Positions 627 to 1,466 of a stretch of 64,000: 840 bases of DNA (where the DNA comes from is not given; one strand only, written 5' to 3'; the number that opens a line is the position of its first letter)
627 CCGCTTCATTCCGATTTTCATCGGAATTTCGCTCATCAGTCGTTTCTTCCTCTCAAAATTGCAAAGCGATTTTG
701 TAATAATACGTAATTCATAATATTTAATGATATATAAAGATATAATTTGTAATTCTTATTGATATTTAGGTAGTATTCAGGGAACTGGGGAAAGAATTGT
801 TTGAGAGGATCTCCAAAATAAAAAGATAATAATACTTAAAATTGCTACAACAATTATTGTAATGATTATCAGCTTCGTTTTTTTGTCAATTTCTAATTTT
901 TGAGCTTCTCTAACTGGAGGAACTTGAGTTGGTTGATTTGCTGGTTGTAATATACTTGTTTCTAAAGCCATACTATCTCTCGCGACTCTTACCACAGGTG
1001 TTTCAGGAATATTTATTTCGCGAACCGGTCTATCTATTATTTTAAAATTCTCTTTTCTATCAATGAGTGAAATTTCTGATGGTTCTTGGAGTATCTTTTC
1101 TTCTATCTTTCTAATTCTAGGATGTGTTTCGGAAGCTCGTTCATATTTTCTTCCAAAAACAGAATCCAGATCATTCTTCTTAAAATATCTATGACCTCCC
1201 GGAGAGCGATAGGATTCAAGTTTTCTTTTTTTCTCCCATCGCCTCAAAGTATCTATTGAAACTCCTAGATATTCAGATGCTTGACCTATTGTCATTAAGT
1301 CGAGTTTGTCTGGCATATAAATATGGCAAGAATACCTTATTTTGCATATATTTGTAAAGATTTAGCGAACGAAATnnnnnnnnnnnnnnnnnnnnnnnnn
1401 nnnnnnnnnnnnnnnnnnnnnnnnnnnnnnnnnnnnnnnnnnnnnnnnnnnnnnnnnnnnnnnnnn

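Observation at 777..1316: Membrane-tethered excisionase/MerR-like HTH proteins: a 179-aa HTH-linker-TM protein next to tRNA-Ala and the same module at the N-terminus of the 2526-aa surface giant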

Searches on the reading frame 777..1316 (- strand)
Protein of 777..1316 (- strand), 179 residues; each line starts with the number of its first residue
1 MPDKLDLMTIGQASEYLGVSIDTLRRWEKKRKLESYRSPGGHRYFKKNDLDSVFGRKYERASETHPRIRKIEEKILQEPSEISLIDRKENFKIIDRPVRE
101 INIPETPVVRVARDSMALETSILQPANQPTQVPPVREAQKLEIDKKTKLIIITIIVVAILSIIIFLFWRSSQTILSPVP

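Call 4: search_protein_families(library=pfam, proteins=[window:777-1316:-], max_evalue=0.01)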
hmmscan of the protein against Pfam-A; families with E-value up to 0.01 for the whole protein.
window:777-1316:- (179 aa): 3 families
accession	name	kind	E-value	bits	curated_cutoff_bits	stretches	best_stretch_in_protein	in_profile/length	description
PF00376.29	MerR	-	3.7e-12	46.3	28.2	1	9-45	1-38/38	MerR family regulatory protein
PF12728.13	HTH_17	-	2e-10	41.2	27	1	7-52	1-45/51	Helix-turn-helix domain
PF13411.12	MerR_1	-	2e-09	37.8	21.6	1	8-51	1-44/69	MerR HTH family regulatory protein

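Call 5: search_protein_families(library=ncbifam, proteins=[window:777-1316:-], max_evalue=0.01)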
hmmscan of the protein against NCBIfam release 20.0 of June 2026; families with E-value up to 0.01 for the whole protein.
window:777-1316:- (179 aa): 12 families
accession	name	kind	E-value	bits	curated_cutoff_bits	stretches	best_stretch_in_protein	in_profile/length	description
TIGR01764.1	excise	domain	1.6e-10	41.2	28.8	1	7-51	1-44/49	excisionase family DNA-binding protein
NF033787.1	HTH_BldC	subfamily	1.3e-07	31.3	77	1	7-52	2-47/49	BldC family transcriptional regulator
NF033518.0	transpos_IS607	equivalog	9.3e-07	28.6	110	1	12-63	2-53/187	IS607 family transposase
NF052513.1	TransRegCarH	equivalog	1.3e-05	24.6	400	1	8-53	7-53/274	HTH-type transcriptional repressor CarH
NF007069.0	PRK09514.1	equivalog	0.00035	20.6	143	1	9-53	3-48/141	Zn(2+)-responsive transcriptional regulator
NF009649.0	PRK13182.1-5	equivalog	0.00091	19.4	265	1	9-51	2-44/186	chromosome-anchoring protein RacA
NF011617.0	PRK15043.1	equivalog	0.0042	16.4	417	1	7-54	3-51/243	HTH-type transcriptional regulator MlrA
NF047375.1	HeatShock_HspR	equivalog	0.0045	17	105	1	7-52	3-48/92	heat shock protein transcriptional repressor HspR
NF009648.0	PRK13182.1-4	equivalog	0.0046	17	170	0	12-51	5-44/184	chromosome-anchoring protein RacA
NF047737.1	antiphage_MADS1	equivalog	0.0073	16.5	80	0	7-51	3-46/49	methylation-associated defense system helix-turn-helix domain-containing protein MAD1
TIGR02043.1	ZntR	equivalog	0.0079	16.3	167.95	0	8-53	2-48/131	Zn(2+)-responsive transcriptional regulator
NF040522.1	VC1465_fam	subfamily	0.0085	16.1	70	0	8-30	10-32/111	VC1465 family Xer recombination activation factor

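Call 9: find_homologous_proteins(query=window:777-1316:-)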
Query window:777-1316:- (179 aa): 249 proteins with E <= 0.001 among 340 candidates; the best 120 are listed.
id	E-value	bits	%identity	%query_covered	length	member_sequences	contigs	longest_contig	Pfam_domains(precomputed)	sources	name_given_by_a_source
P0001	3.4e-105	367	97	100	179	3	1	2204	PF12728.14,PF00376.30,PF13411.13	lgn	-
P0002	5.7e-41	158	48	98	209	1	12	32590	PF12728.14,PF00376.30,PF13411.13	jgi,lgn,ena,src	-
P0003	3.6e-35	139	57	60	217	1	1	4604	PF12728.14,PF00376.30,PF13411.13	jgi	-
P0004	6.6e-35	139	44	98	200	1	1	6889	PF12728.14,PF00376.30,PF13411.13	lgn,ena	-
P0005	7.9e-34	135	44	96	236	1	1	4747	PF12728.14,PF00376.30,PF13411.13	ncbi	ncbi:MAG: helix-turn-helix domain-containing protein [Candidatus Aenigmatarchaeota archaeon]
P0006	2.2e-32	130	45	100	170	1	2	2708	PF12728.14,PF00376.30,PF13411.13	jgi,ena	jgi:excisionase family DNA binding protein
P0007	2.4e-32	130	35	98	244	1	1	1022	PF12728.14,PF00376.30,PF13411.13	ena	-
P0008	2.3e-31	127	56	63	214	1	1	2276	PF12728.14,PF00376.30,PF13411.13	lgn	-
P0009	3.4e-31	126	42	100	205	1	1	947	PF12728.14,PF00376.30,PF13411.13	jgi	-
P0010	3.4e-31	126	42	100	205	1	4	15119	PF12728.14,PF00376.30,PF13411.13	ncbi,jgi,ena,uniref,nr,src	ncbi:hypothetical protein A2863_03390 [Candidatus Woesebacteria bacterium RIFCSPHIGHO2_01_FULL_38_9b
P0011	4.1e-31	126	42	100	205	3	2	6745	PF12728.14,PF00376.30,PF13411.13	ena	-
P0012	1.1e-29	122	39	97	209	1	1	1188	PF12728.14,PF00376.30,PF13411.13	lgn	-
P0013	2.6e-29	120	33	98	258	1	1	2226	PF12728.14,PF00376.30,PF13411.13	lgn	-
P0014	2.2e-28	117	41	97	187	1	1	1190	PF12728.14,PF00376.30,PF13411.13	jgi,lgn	-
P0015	2.2e-28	117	40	99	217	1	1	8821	PF12728.14,PF00376.30,PF13411.13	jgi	jgi:excisionase family DNA binding protein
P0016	2.3e-28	117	41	98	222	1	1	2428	PF12728.14,PF00376.30,PF13411.13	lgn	-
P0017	2.5e-28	117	36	97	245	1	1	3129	PF12728.14,PF00376.30,PF13411.13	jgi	-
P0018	2.7e-28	117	40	99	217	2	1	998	PF12728.14,PF00376.30,PF13411.13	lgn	-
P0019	3.3e-28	117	42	97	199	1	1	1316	PF12728.14,PF00376.30,PF13411.13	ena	-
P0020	6.7e-28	116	38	99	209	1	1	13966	PF12728.14,PF00376.30,PF13411.13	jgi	-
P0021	7.0e-28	116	43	97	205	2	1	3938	PF12728.14,PF00376.30,PF13411.13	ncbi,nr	ncbi:helix-turn-helix domain-containing protein [Patescibacteria group bacterium]|nr:helix-turn-heli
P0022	7.7e-28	116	42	99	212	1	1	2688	PF12728.14,PF00376.30,PF13411.13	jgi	jgi:excisionase family DNA binding protein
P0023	8.4e-28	115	39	97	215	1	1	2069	PF12728.14,PF00376.30,PF13411.13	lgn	-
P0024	9.5e-28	115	38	97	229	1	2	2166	PF12728.14,PF00376.30,PF13411.13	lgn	-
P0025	2.2e-27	114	39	98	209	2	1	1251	PF12728.14,PF00376.30,PF13411.13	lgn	-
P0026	2.4e-27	114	36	100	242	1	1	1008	PF12728.14,PF00376.30,PF13411.13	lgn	-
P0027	3.2e-27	114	37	99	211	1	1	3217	PF12728.14,PF00376.30,PF13411.13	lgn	-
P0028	5.3e-27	113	37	98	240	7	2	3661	PF12728.14,PF00376.30,PF13411.13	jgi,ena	-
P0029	5.4e-27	113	41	97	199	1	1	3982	PF12728.14,PF00376.30,PF13411.13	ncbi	-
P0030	9.1e-27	112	69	38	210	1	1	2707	PF12728.14,PF00376.30,PF13411.13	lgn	-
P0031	9.7e-27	112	78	35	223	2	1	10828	PF12728.14,PF00376.30,PF13411.13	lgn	-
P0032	1.6e-26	111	39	97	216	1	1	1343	PF12728.14,PF00376.30,PF13411.13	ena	-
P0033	2.0e-26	111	33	98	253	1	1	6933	PF12728.14,PF00376.30,PF13411.13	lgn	-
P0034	2.2e-26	111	39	99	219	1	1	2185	PF12728.14,PF00376.30,PF13411.13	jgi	jgi:excisionase family DNA binding protein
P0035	2.4e-26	111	38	98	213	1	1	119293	PF12728.14,PF00376.30,PF13411.13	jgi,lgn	-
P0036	3.5e-26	110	35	98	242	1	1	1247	PF12728.14,PF00376.30,PF13411.13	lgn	-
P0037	3.6e-26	110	38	96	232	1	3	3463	PF12728.14,PF00376.30,PF13411.13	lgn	-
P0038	4.0e-26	110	39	97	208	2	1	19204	PF12728.14,PF00376.30,PF13411.13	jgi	-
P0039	6.7e-26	109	81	35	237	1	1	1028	PF12728.14,PF00376.30,PF13411.13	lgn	-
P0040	7.1e-26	109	41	99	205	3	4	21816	PF12728.14,PF00376.30,PF13411.13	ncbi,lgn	-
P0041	7.4e-26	109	43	82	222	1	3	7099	PF12728.14,PF00376.30,PF13411.13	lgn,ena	-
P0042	8.7e-26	109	50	63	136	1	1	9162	PF12728.14,PF00376.30,PF13411.13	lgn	-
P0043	1.5e-25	108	38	96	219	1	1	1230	PF12728.14,PF00376.30,PF13411.13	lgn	-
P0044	1.6e-25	108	33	99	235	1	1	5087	PF12728.14,PF00376.30,PF13411.13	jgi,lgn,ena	-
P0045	1.9e-25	108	42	96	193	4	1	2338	PF12728.14,PF00376.30,PF13411.13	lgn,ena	-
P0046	2.1e-25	108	54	59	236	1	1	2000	PF12728.14,PF00376.30,PF13411.13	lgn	-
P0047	2.4e-25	107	40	99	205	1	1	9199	PF12728.14,PF00376.30,PF13411.13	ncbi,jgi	jgi:excisionase family DNA binding protein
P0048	3.2e-25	107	35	99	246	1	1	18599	PF12728.14,PF00376.30,PF13411.13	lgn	-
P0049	3.4e-25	107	62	45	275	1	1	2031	PF12728.14,PF00376.30,PF13411.13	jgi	jgi:excisionase family DNA binding protein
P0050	3.6e-25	107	40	97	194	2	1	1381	PF12728.14,PF00376.30,PF13411.13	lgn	-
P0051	7.0e-25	106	72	30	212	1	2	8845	PF12728.14,PF00376.30,PF13411.13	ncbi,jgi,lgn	ncbi:MAG: helix-turn-helix domain-containing protein [Candidatus Woesebacteria bacterium]|jgi:excisi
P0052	7.1e-25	106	72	34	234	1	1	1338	PF12728.14,PF00376.30,PF13411.13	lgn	-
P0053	7.8e-25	106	39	96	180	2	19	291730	PF12728.14,PF00376.30,PF13411.13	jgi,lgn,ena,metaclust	metaclust:\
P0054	8.1e-25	106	57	55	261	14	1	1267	PF12728.14,PF00376.30,PF13411.13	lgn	-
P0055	8.1e-25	106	72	30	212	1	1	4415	PF12728.14,PF00376.30,PF13411.13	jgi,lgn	jgi:excisionase family DNA binding protein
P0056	1.1e-24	105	42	97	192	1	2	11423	PF12728.14,PF00376.30,PF13411.13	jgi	-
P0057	1.2e-24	105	38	97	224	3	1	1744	PF12728.14,PF00376.30,PF13411.13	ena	-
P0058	1.2e-24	105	49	61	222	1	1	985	PF12728.14,PF00376.30,PF13411.13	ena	-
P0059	1.3e-24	105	46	78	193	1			PF12728.14,PF00376.30,PF13411.13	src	-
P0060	1.4e-24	105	39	80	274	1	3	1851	PF12728.14,PF00376.30,PF13411.13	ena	-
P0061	1.4e-24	105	62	48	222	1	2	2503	PF12728.14,PF00376.30,PF13411.13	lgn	-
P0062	1.5e-24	105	47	74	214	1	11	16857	PF12728.14,PF00376.30,PF13411.13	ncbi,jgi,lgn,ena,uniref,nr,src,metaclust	ncbi:hypothetical protein A2686_01155 [Candidatus Woesebacteria bacterium RIFCSPHIGHO2_01_FULL_38_10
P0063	1.6e-24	105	37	99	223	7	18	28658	PF12728.14,PF00376.30,PF13411.13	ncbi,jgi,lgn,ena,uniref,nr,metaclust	ncbi:MAG: Resolvase domain protein [Candidatus Woesebacteria bacterium GW2011_GWA1_37_8]|uniref:Reso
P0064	1.6e-24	105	38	97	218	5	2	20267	PF12728.14,PF00376.30,PF13411.13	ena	-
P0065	1.9e-24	105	50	60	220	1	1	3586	PF12728.14,PF00376.30,PF13411.13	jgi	jgi:excisionase family DNA binding protein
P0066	4.0e-24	103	40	97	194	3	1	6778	PF12728.14,PF00376.30,PF13411.13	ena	-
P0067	4.3e-24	103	41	100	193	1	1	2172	PF12728.14,PF00376.30,PF13411.13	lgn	-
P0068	5.0e-24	103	43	72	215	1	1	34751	PF12728.14,PF00376.30,PF13411.13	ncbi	-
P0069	5.8e-24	103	36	97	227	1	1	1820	PF12728.14,PF00376.30,PF13411.13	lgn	-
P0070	6.0e-24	103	35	100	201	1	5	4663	PF12728.14,PF00376.30,PF13411.13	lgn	-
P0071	7.1e-24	103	36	97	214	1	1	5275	PF12728.14,PF00376.30,PF13411.13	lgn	-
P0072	7.5e-24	103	36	99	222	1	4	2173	PF12728.14,PF00376.30,PF13411.13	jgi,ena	-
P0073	8.6e-24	102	37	97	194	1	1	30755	PF12728.14,PF00376.30,PF13411.13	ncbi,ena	-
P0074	9.0e-24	102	45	62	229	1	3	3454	PF12728.14,PF00376.30,PF13411.13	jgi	-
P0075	1.1e-23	102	37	100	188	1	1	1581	PF12728.14,PF00376.30,PF13411.13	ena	-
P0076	1.1e-23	102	36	96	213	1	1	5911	PF12728.14,PF00376.30,PF13411.13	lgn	-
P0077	1.2e-23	102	39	97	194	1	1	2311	PF12728.14,PF00376.30,PF13411.13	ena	-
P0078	1.3e-23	102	51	58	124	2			PF12728.14,PF00376.30,PF13411.13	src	-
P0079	1.4e-23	102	39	99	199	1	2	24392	PF12728.14,PF00376.30,PF13411.13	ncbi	-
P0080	1.7e-23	101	34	97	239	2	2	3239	PF12728.14,PF00376.30,PF13411.13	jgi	jgi:excisionase family DNA binding protein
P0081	1.9e-23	101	56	53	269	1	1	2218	PF12728.14,PF00376.30,PF13411.13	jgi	jgi:excisionase family DNA binding protein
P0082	2.0e-23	101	36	96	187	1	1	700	PF12728.14,PF00376.30,PF13411.13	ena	-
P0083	2.3e-23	101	36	98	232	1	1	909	PF12728.14,PF00376.30,PF13411.13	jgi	jgi:excisionase family DNA binding protein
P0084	3.1e-23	101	39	97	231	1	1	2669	PF12728.14,PF00376.30,PF13411.13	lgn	-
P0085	4.0e-23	100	66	32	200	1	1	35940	PF12728.14,PF00376.30,PF13411.13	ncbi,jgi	ncbi:MAG: MerR family transcriptional regulator [Candidatus Hermodarchaeia archaeon]|jgi:excisionase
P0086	4.0e-23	100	42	96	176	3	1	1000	PF12728.14,PF00376.30,PF13411.13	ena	-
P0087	4.3e-23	100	67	34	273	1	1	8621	PF12728.14,PF00376.30,PF13411.13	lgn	-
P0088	4.7e-23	100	33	100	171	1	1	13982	PF12728.14,PF00376.30,PF13411.13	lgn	-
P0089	4.8e-23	100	36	99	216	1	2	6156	PF12728.14,PF00376.30,PF13411.13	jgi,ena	-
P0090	4.9e-23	100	33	99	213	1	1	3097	PF12728.14,PF00376.30,PF13411.13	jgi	jgi:excisionase family DNA binding protein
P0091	5.5e-23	100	40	96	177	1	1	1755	PF12728.14,PF00376.30,PF13411.13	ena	-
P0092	5.7e-23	100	36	100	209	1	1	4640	PF12728.14,PF00376.30,PF13411.13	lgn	-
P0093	8.6e-23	99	54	44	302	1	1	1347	PF12728.14,PF00376.30,PF13411.13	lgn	-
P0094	9.1e-23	99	59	42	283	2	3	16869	PF12728.14,PF00376.30,PF13411.13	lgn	-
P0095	9.5e-23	99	69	38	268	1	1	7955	PF12728.14,PF00376.30,PF13411.13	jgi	jgi:excisionase family DNA binding protein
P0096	1.1e-22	99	36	97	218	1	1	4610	PF12728.14,PF00376.30,PF13411.13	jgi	jgi:excisionase family DNA binding protein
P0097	1.8e-22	98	37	96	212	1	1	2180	PF12728.14,PF00376.30,PF13411.13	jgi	-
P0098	1.9e-22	98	39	96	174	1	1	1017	PF12728.14,PF00376.30,PF13411.13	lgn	-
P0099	1.9e-22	98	31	99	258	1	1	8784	PF12728.14,PF00376.30,PF13411.13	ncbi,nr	ncbi:helix-turn-helix domain-containing protein [Patescibacteria group bacterium]|nr:helix-turn-heli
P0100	2.2e-22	98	33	98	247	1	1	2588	PF12728.14,PF00376.30,PF13411.13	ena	-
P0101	2.2e-22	98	30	100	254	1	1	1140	PF12728.14,PF00376.30,PF13411.13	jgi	-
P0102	2.6e-22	98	58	41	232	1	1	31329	PF12728.14,PF00376.30,PF13411.13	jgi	jgi:excisionase family DNA binding protein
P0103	2.7e-22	98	39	96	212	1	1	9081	PF12728.14,PF00376.30,PF13411.13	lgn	-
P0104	2.9e-22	97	33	97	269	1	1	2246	PF12728.14,PF00376.30,PF13411.13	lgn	-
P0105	3.2e-22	97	31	99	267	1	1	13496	PF12728.14,PF00376.30,PF13411.13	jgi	jgi:excisionase family DNA binding protein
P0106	3.5e-22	97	35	100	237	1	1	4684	PF12728.14,PF00376.30,PF13411.13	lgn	-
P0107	3.7e-22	97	38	97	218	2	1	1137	PF12728.14,PF00376.30,PF13411.13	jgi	jgi:excisionase family DNA binding protein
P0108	5.0e-22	97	45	70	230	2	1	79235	PF12728.14,PF00376.30,PF13411.13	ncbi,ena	-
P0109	6.0e-22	96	35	98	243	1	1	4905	PF12728.14,PF00376.30,PF13411.13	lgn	-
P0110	6.1e-22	96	41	97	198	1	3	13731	PF12728.14,PF00376.30,PF13411.13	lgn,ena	-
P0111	7.2e-22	96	50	59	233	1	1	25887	PF12728.14,PF00376.30,PF13411.13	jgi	jgi:excisionase family DNA binding protein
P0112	7.4e-22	96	35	97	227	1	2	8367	PF12728.14,PF00376.30,PF13411.13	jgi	jgi:excisionase family DNA binding protein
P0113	9.4e-22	96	34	97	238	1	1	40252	PF12728.14,PF00376.30,PF13411.13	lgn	-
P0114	1.2e-21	95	37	97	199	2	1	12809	PF12728.14,PF00376.30,PF13411.13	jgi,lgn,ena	-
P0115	1.5e-21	95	34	98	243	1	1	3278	PF12728.14,PF00376.30,PF13411.13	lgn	-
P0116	1.7e-21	95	57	42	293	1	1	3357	PF12728.14,PF00376.30,PF13411.13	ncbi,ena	-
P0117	1.7e-21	95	37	98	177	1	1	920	PF12728.14,PF00376.30,PF13411.13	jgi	jgi:excisionase family DNA binding protein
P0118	1.9e-21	95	55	39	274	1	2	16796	PF12728.14,PF00376.30,PF13411.13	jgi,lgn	jgi:excisionase family DNA binding protein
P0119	2.0e-21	95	46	63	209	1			PF12728.14,PF00376.30,PF13411.13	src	-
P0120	2.3e-21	95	34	97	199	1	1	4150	PF12728.14,PF00376.30,PF13411.13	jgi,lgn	-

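Call 25: find_encoding_contigs(protein=P0053, flank=8000, max_places=4)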
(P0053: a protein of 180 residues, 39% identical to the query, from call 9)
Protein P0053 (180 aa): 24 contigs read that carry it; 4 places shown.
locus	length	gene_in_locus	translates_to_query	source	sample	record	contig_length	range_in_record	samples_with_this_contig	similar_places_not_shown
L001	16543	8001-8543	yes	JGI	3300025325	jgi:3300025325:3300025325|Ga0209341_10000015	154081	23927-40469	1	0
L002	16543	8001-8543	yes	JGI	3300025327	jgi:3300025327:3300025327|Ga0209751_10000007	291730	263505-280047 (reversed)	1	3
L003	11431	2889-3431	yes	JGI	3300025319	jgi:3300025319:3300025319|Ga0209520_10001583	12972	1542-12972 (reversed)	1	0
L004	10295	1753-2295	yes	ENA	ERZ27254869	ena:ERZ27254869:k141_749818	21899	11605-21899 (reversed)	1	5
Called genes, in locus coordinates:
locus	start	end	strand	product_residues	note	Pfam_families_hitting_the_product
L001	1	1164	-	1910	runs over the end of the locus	PF13518:HTH_28 (weak), PF13551:HTH_29 (faint), PF13506:Glyco_transf_21 (faint), PF00535:Glycos_transf_2, PF13641:Glyco_tranf_2_3, PF13632:Glyco_trans_2_3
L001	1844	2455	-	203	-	-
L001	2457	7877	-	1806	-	PF01527:HTH_Tnp_1 (weak), PF13518:HTH_28 (weak), PF01527:HTH_Tnp_1 (weak), PF13384:HTH_23 (weak), PF13518:HTH_28 (weak), PF00535:Glycos_transf_2, PF13632:Glyco_trans_2_3, PF13641:Glyco_tranf_2_3, +4 more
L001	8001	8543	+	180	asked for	PF00376:MerR, PF12728:HTH_17, PF13411:MerR_1 (weak)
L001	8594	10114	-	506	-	-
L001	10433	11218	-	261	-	PF08843:AbiEii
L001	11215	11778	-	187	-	-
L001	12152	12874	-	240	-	PF08843:AbiEii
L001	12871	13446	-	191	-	-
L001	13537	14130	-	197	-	-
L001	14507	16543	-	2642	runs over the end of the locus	PF01527:HTH_Tnp_1 (faint), PF13384:HTH_23 (faint), PF13518:HTH_28 (faint), PF00535:Glycos_transf_2, PF13641:Glyco_tranf_2_3, PF13632:Glyco_trans_2_3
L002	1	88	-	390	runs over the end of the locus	PF13088:BNR_2 (faint)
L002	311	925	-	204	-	PF09721:Exosortase_EpsH (weak)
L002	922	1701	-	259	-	-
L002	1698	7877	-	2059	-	PF01527:HTH_Tnp_1 (weak), PF13518:HTH_28 (weak), PF01527:HTH_Tnp_1 (weak), PF13384:HTH_23 (weak), PF13518:HTH_28 (weak), PF00535:Glycos_transf_2, PF13641:Glyco_tranf_2_3, PF13632:Glyco_trans_2_3, +3 more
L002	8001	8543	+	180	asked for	PF00376:MerR, PF12728:HTH_17, PF13411:MerR_1 (weak)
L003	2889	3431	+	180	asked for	PF00376:MerR, PF12728:HTH_17, PF13411:MerR_1 (weak)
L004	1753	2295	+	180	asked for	PF00376:MerR, PF12728:HTH_17, PF13411:MerR_1 (weak)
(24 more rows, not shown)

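Call 26: find_encoding_contigs(protein=P0035, flank=8000, max_places=2)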
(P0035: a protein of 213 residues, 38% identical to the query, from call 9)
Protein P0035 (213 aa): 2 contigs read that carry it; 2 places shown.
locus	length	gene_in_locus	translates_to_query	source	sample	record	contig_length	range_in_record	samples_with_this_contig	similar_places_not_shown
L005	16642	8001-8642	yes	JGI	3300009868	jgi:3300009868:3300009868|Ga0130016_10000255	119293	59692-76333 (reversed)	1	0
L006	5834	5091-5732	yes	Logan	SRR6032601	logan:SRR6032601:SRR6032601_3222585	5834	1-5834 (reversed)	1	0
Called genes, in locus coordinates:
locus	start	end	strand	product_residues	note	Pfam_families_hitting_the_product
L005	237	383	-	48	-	-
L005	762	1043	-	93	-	-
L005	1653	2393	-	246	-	-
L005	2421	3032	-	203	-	-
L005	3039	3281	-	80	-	-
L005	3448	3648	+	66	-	-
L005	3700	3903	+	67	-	PF02416:TatA_B_E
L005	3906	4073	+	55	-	PF02416:TatA_B_E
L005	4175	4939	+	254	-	PF00902:TatC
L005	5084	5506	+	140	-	-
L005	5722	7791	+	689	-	PF04932:Wzy_C (weak), PF07719:TPR_2 (faint), PF13181:TPR_8 (faint), PF13431:TPR_17 (faint), PF14559:TPR_19 (faint), PF13414:TPR_11 (weak)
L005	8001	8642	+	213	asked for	PF00376:MerR, PF12728:HTH_17, PF13411:MerR_1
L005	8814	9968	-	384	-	PF01476:LysM, PF23473:LysM3_LYK4_5 (weak), PF01476:LysM (weak), PF01551:Peptidase_M23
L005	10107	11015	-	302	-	-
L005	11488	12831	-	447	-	PF07497:Rho_RNA_bind, PF00006:ATP-synt_ab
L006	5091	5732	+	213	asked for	PF00376:MerR, PF12728:HTH_17, PF13411:MerR_1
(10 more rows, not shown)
